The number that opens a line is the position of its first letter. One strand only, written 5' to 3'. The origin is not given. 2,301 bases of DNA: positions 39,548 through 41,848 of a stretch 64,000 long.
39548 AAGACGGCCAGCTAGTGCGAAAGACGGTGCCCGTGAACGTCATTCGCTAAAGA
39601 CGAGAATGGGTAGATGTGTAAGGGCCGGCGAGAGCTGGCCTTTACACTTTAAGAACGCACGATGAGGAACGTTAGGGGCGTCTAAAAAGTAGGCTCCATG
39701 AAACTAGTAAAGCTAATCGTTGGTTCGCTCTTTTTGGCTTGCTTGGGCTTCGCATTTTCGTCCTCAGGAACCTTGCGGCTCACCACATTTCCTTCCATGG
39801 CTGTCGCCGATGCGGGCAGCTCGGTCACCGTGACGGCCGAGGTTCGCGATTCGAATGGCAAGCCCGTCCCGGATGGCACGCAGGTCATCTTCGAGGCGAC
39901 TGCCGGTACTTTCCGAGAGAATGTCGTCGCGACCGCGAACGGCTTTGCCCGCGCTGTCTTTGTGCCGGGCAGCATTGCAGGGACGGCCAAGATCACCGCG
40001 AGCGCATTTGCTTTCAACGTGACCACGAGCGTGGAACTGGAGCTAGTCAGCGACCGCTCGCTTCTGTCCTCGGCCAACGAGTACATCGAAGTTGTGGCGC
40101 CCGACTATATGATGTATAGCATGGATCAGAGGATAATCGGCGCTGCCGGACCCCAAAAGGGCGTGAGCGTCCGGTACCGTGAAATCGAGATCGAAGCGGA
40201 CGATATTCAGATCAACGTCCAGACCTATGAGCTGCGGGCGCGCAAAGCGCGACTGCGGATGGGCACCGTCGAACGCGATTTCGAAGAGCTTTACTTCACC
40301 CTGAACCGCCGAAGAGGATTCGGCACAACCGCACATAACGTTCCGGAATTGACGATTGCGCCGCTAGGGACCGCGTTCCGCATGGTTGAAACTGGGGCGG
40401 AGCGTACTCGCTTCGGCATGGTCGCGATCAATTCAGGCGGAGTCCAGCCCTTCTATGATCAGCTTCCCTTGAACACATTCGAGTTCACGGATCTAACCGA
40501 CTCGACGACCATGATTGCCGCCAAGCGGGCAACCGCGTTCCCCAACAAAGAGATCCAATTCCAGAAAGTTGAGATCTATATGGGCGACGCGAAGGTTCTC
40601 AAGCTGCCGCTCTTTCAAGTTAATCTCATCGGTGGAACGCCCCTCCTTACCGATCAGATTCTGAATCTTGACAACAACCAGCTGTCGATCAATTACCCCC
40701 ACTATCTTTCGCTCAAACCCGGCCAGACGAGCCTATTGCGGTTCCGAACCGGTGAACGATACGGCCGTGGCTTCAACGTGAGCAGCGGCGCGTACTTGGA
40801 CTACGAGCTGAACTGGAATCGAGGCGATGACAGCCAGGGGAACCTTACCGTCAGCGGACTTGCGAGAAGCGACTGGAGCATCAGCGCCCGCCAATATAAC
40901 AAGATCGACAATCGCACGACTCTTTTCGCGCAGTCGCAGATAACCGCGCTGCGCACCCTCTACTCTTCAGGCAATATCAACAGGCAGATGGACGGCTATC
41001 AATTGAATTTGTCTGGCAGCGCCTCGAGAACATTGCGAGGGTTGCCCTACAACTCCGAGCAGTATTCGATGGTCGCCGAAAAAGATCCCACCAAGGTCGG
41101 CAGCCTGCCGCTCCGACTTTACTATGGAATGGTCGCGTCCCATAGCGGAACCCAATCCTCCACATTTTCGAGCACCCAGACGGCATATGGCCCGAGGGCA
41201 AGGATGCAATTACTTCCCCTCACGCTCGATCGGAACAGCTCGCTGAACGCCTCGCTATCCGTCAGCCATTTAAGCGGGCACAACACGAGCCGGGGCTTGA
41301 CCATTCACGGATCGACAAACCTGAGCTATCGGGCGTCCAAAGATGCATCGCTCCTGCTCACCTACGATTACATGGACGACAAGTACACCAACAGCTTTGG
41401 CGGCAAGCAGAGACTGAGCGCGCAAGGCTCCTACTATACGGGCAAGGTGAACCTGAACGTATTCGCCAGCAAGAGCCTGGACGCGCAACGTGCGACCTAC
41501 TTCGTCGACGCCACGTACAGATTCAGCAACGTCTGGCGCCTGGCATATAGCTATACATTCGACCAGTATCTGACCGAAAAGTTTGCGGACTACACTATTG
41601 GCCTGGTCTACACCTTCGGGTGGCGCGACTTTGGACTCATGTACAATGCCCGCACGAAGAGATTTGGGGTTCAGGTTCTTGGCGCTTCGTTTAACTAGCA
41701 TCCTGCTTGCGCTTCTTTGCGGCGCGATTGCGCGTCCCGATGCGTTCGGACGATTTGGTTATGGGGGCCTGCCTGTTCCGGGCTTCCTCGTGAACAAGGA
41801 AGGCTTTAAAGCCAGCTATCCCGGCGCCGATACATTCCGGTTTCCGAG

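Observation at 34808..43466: Co-directional block of four large uncharacterised envelope/secreted proteins: candidate undescribed cell-surface system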

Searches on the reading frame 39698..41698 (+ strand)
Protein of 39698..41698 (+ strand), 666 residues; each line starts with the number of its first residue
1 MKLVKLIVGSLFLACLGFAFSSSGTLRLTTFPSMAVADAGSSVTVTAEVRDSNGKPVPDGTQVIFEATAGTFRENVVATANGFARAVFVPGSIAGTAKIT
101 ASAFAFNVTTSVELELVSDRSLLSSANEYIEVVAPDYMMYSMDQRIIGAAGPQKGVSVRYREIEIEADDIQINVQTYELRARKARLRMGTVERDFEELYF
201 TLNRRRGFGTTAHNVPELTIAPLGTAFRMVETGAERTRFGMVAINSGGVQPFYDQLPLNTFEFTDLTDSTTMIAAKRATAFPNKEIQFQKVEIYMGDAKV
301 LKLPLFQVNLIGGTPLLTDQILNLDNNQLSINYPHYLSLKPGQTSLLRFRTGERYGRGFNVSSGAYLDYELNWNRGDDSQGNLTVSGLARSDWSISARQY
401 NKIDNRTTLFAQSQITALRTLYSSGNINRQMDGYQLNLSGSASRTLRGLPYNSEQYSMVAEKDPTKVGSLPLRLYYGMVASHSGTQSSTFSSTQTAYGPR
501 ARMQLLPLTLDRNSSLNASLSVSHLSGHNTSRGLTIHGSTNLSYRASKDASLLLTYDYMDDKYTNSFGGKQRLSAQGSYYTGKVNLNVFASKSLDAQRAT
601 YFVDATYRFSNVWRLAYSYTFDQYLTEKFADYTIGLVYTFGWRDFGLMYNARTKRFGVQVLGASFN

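Call 4: search_protein_families(library=pfam, proteins=[window:39698-41698:+], max_evalue=1)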
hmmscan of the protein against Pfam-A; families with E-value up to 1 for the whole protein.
window:39698-41698:+ (666 aa): 5 families
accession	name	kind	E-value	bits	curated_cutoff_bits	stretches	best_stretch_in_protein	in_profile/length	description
PF02369.22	Big_1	-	6.9e-09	36.1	34.9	1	26-105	2-81/93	Bacterial Ig-like domain (group 1)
PF09134.16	Invasin_D3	-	1.3e-06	29.2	33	1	29-102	8-81/98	Invasin, domain 3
PF18565.7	Glyco_hydro2_C5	-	0.0078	16.5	32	0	27-64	2-39/103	Glycoside hydrolase family 2 C-terminal domain 5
PF13620.12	CarboxypepD_reg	-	0.012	16.4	32.3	1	44-115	1-68/82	Carboxypeptidase regulatory-like domain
PF16640.11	Big_3_5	-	0.12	13.4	35.5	1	36-102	7-68/88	Bacterial Ig-like domain (group 3)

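Call 5: search_protein_families(library=ncbifam, proteins=[window:39698-41698:+], max_evalue=1)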
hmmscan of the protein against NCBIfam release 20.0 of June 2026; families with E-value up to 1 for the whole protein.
window:39698-41698:+ (666 aa): 0 families

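Call 10: search_solved_structures(query=window:39698-41698:+, max_evalue=10)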
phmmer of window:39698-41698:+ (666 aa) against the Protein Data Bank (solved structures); distinct sequences matched with E-value up to 10: 2.
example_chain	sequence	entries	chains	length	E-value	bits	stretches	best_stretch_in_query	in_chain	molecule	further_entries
3efm_A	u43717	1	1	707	0.0021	19.7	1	546-627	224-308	Ferric alcaligin siderophore receptor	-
2k5l_A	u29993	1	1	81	0.085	14.4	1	144-194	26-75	FeoA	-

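Call 12: find_homologous_proteins(query=window:39698-41698:+, max_evalue=0.001)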
Query window:39698-41698:+ (666 aa): 225 proteins with E <= 0.001 among 8000 candidates; the best 120 are listed.
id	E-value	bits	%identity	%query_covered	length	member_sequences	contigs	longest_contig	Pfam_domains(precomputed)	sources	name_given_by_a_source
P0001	0.0e+0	1119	72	100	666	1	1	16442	PF02369.23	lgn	-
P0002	5.5e-284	961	62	100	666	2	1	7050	PF02369.23,PF09134.17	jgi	jgi:hypothetical protein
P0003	3.1e-277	939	60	100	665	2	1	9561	-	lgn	-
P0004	7.8e-274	928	60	100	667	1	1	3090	PF02369.23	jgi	jgi:hypothetical protein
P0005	8.5e-232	789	53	100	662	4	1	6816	PF02369.23,PF09134.17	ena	-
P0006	1.4e-228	778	54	99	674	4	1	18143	PF02369.23,PF09134.17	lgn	-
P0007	1.6e-226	772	54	98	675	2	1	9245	PF09134.17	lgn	-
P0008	5.5e-226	770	53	98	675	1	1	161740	PF02369.23,PF09134.17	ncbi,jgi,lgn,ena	-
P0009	3.1e-225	767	54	96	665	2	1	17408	PF02369.23,PF09134.17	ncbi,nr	ncbi:MAG: Ig-like domain-containing protein [Fimbriimonadaceae bacterium]|nr:Ig-like domain-containi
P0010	7.4e-222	756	53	97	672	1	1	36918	PF02369.23,PF09134.17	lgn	-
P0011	1.0e-221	756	53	96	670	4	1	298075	PF02369.23,PF09134.17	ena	-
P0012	6.5e-221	753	51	100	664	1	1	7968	PF02369.23,PF09134.17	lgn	-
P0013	3.3e-220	751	52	99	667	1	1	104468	PF02369.23,PF09134.17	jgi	-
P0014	1.2e-219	749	51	97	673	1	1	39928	PF02369.23,PF09134.17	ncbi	-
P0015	4.8e-219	747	52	97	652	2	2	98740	PF02369.23,PF09134.17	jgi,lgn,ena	-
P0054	2.7e-194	665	46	100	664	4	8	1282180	PF02369.23,PF09134.17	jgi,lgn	jgi:hypothetical protein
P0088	3.6e-185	635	46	98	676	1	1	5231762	PF02369.23,PF09134.17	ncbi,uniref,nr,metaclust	ncbi:Ig-like domain-containing protein [Fimbriimonas ginsengisoli]|uniref:Ig domain protein group 1 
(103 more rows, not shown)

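Call 13: find_encoding_contigs(protein=P0088, flank=10000, max_places=2)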
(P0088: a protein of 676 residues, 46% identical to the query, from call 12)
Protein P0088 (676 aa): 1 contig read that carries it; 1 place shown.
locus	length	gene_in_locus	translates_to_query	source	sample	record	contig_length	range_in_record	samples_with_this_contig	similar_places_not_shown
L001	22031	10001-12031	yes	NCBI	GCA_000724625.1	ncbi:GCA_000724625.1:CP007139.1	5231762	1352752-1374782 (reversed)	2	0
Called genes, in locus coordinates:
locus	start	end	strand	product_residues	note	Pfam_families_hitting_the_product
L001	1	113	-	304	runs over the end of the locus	PF02541:Ppx-GppA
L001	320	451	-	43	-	-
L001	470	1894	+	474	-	PF00370:FGGY_N, PF02782:FGGY_C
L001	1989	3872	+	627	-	PF00575:S1, PF24685:OB_RRP5_4th (faint), PF00575:S1, PF23459:S1_RRP5 (weak), PF00575:S1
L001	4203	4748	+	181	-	PF01121:CoaE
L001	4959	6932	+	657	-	-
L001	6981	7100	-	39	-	-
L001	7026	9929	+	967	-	PF13860:FlgD_ig (weak)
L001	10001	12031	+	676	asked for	PF09134:Invasin_D3, PF02369:Big_1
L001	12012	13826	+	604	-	-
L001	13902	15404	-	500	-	PF00890:FAD_binding_2, PF01266:DAO (weak), PF07992:Pyr_redox_2 (faint), PF02910:Succ_DH_flav_C (weak)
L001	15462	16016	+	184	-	PF01202:SKI (faint)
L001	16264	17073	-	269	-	PF00288:GHMP_kinases_N, PF08544:GHMP_kinases_C (weak)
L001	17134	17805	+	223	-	PF01292:Ni_hydr_CYTB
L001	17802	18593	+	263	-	PF00174:Oxidored_molyb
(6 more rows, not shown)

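Call 14: find_encoding_contigs(protein=P0054, flank=10000, max_places=2)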
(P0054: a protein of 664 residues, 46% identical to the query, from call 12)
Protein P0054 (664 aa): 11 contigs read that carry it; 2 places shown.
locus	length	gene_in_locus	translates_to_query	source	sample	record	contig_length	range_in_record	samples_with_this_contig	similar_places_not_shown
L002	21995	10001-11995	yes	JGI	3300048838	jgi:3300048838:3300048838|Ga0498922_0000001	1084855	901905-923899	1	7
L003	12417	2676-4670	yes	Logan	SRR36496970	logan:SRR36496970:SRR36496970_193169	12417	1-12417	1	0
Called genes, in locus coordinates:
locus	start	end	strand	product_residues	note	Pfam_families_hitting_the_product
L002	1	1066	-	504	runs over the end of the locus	PF05362:Lon_C (weak), PF13541:ChlI, PF00158:Sigma54_activat (faint), PF01078:Mg_chelatase, PF07728:AAA_5, PF13335:Mg_chelatase_C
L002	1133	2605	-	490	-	PF01595:CNNM, PF00571:CBS, PF03471:CorC_HlyC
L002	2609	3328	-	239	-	PF01219:DAGK_prokar, PF01569:PAP2 (weak)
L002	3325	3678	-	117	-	PF02130:YbeY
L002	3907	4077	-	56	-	PF01165:Ribosomal_S21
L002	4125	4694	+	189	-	PF01121:CoaE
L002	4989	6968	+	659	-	-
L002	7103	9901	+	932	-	PF13860:FlgD_ig (weak)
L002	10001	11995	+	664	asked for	PF02369:Big_1, PF09134:Invasin_D3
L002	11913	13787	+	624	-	-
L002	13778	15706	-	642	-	PF00082:Peptidase_S8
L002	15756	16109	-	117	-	PF00903:Glyoxalase, PF18029:Glyoxalase_6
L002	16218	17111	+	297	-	PF01544:CorA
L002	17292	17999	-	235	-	PF00149:Metallophos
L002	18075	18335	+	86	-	PF04945:YHS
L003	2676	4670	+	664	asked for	PF02369:Big_1, PF09134:Invasin_D3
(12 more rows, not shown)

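Call 18: find_related_loci(query=A1, collection=genome_contigs, flank=10000)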
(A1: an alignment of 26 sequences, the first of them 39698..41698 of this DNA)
Query A1 (666 aa) in genome_contigs; peptide patterns used: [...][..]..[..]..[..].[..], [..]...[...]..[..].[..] (x = any residue, [..] = any of these).
85 stretches matched a pattern; 81 encode a relative of the query (tblastn E <= 1e-3); the best 80 are kept; 80 distinct loci.
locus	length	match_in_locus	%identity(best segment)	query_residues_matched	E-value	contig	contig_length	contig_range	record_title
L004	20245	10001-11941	51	19-666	0e+0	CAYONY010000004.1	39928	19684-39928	MAG TPA_asm: uncultured Fimbriimonadaceae bacterium isolate SRP287453_co1_201 genome assembly, contig: NODE_1571_length_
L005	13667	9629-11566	52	23-666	0e+0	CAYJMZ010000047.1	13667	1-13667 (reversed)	MAG TPA_asm: uncultured Fimbriimonadaceae bacterium isolate ERP124720_co1_199 genome assembly, contig: NODE_5468_length_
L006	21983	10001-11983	49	5-666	0e+0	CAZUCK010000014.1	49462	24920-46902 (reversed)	MAG TPA_asm: uncultured Fimbriimonas sp. isolate binchicken_co185_184 genome assembly, contig: NODE_908_length_49462_cov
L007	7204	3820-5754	50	23-666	0e+0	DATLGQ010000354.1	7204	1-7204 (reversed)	MAG TPA_asm: Fimbriimonadaceae bacterium isolate SMAG_U13618 k141_120680, whole genome shotgun sequence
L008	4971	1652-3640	49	4-666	0e+0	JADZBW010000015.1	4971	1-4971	MAG: Fimbriimonadaceae bacterium isolate SJ693 c_000000090956, whole genome shotgun sequence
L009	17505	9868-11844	51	12-666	0e+0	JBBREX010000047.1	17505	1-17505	MAG: Fimbriimonadales bacterium isolate Co_metawrap_2535 Cmw_2535_k141_29174584_length_17505_cov_8.0000, whole genome sh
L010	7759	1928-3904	48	8-666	0e+0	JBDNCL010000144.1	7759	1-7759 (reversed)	MAG: Fimbriimonadaceae bacterium isolate YM_bin3_OCT21 C144, whole genome shotgun sequence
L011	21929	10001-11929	48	23-666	0e+0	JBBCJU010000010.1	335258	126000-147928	MAG: Fimbriimonadaceae bacterium isolate MAG_CPA_45 P10A_000000024770, whole genome shotgun sequence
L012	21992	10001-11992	46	1-666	0e+0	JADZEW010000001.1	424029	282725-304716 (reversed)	MAG: Methanoregulaceae archaeon isolate SJ84 c_000000063439, whole genome shotgun sequence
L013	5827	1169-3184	47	10-666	0e+0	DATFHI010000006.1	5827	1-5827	MAG TPA_asm: Fimbriimonadaceae bacterium isolate SMAG_U8685 k141_707598, whole genome shotgun sequence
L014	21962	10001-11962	45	11-666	0e+0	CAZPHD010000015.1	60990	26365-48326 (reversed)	MAG TPA_asm: uncultured Fimbriimonadaceae bacterium isolate binchicken_co311_32 genome assembly, contig: NODE_887_length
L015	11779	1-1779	48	73-666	0e+0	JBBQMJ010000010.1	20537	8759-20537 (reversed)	MAG: Fimbriimonadales bacterium isolate Co_metawrap_422 Cmw_422_k141_15140829_length_20537_cov_6.9443, whole genome shot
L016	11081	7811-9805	47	1-666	0e+0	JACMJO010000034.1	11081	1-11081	MAG: Fimbriimonadaceae bacterium isolate ES-bin-173 ES-bin-173-contig-k141_1140706, whole genome shotgun sequence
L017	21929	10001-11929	48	23-666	0e+0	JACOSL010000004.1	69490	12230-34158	MAG: Fimbriimonas ginsengisoli isolate NC_groundwater_17_Pr7_B-0.1um_64_12 FFV18_Bp1_scaffold_3842, whole genome shotgun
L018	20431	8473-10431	46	25-665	0e+0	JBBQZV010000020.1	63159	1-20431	MAG: Fimbriimonadales bacterium isolate Co_metawrap_2252 Cmw_2252_k141_13774745_length_63159_cov_13.0000, whole genome s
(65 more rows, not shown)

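Call 24: predict_structure(alignment_id=A1)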
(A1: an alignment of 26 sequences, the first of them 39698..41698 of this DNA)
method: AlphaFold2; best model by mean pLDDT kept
length: 666 residues; sequences in the alignment: 26
mean_pLDDT: 75.8   pTM: 0.43
mean pLDDT of the five models: 75.8, 72.2, 71.1, 70.4, 68.1
residues with pLDDT >= 90: 52; 70-90: 437; 50-70: 132; < 50: 45
segments of 3 or more residues with pLDDT < 50: 14-23, 119-127, 312-320, 355-360, 662-666
pLDDT, mean of each block of 10 residues (from residue 1): 60 44 62 58 78 67 72 71 80 67 64 62 49 87 89 88 91 90 90 91 89 76 64 73 85 79 82 85 74 76 67 45 53 58 72 52 73 75 81 83 81 83 81 82 83 86 82 88 85 88 82 81 84 81 73 84 65 82 77 86 84 84 85 85 76 78 38
secondary structure, 60 per line:
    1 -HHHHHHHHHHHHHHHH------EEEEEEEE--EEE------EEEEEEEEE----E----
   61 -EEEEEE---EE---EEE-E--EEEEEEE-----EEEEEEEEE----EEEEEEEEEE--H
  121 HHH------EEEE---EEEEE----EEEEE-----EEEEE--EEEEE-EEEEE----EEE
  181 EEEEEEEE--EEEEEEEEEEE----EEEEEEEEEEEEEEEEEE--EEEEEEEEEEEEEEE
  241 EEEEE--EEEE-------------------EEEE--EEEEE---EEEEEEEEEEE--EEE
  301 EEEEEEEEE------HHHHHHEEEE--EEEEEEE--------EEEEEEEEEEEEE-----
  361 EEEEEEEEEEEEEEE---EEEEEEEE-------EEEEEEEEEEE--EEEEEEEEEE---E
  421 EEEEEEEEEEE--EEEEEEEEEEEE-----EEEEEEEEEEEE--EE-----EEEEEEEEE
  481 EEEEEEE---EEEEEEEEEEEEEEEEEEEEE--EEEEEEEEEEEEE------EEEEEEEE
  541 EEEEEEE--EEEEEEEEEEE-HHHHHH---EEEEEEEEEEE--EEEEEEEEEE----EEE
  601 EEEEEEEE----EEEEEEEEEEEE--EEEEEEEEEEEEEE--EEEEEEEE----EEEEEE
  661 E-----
elements in order (helices of 4 or more, strands of 3 or more residues): H2-17 E24-31 E34-36 E43-51 E62-67 E76-78 E83-89 E95-103 E108-117 H120-123 E130-133 E137-141 E146-150 E156-160 E163-167 E169-173 E178-188 E191-201 E206-223 E226-245 E248-251 E271-274 E277-281 E285-295 E298-309 H316-321 E322-325 E328-334 E343-355 E361-375 E379-386 E394-404 E407-416 E420-431 E434-445 E451-462 E472-487 E491-511 E514-526 E533-547 E550-560 H562-567 E571-581 E584-593 E598-608 E613-624 E627-640 E643-650 E655-661

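Call 27: fold_search(model_id=the predicted structure, library=pdb)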
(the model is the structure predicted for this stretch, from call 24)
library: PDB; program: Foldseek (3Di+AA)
matches with E <= 10: 898; with E <= 0.001: 115
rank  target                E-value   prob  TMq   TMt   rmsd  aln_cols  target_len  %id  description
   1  5iv9_A                3.7e-14  1.00  0.28  0.26  22.4       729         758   10  The LPS Transporter LptDE from Klebsiella pneumoniae, full-length (released 2016-05-18)
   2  8h1s_C                6.2e-14  1.00  0.27  0.23  17.7       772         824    9  Crystal structure of apo-LptDE complex (released 2023-10-11)
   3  8h1s_A                1.5e-13  1.00  0.22  0.19  21.2       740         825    9  Crystal structure of apo-LptDE complex (released 2023-10-11)
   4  4q35_A                9.6e-13  1.00  0.30  0.27  21.8       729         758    9  Structure of a membrane protein (released 2014-06-25)
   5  9ia0_A                1.4e-12  1.00  0.28  0.25  21.8       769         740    8  LpDE from Escherichia coli (released 2025-12-10)
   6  9kn3_A                1.7e-12  1.00  0.30  0.27  22.6       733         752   10  Cryo-EM structure of LptDEM complex from Escherichia coli (released 2025-07-23)
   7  8h1r_A                2.4e-12  1.00  0.27  0.25  15.9       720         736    9  Crystal structure of LptDE-YifL complex (released 2023-10-25)
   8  9ia5_A                9.4e-12  1.00  0.29  0.27  15.5       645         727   10  LpDEM from Escherichia coli (released 2025-12-10)
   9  9rpr_A                3.4e-11  1.00  0.28  0.26  17.9       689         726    8  Cryo-EM structure of LptDEM complex containing Shigella flexneri LptE and endogenous E. coli LptD and LptM (released 2025-12-10)
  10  9rps_A                4.1e-11  1.00  0.30  0.27  16.2       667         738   10  Cryo-EM structure of Shigella flexneri LptDE in complex with RTP45 superinfection exclusion protein from RTP bacteriop (released 2025-12-10)
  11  9fz5_A                1.1e-10  1.00  0.28  0.26  17.2       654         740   10  Cryo-EM structure of LptDE-YedD complex from Escherichia Coli (released 2025-04-09)
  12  9ia2_A                2.0e-10  1.00  0.27  0.25  16.3       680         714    8  LpDEM from Escherichia coli (released 2025-12-10)
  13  3rfz_B                1.8e-07  1.00  0.26  0.23  34.4       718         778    9  Crystal structure of the FimD usher bound to its cognate FimC:FimH substrate (released 2011-06-01)
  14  2vqi_B                4.5e-07  1.00  0.23  0.28  26.1       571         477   10  Structure of the P pilus usher (PapC) translocation pore (released 2008-05-27)
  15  9fw9_D                5.0e-07  1.00  0.26  0.26  31.2       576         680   11  Cryo-EM structure of the type 1 pilus assembly platform as part of the FimA-bound chaperone-usher pilus complex (FimDH (released 2025-06-04)
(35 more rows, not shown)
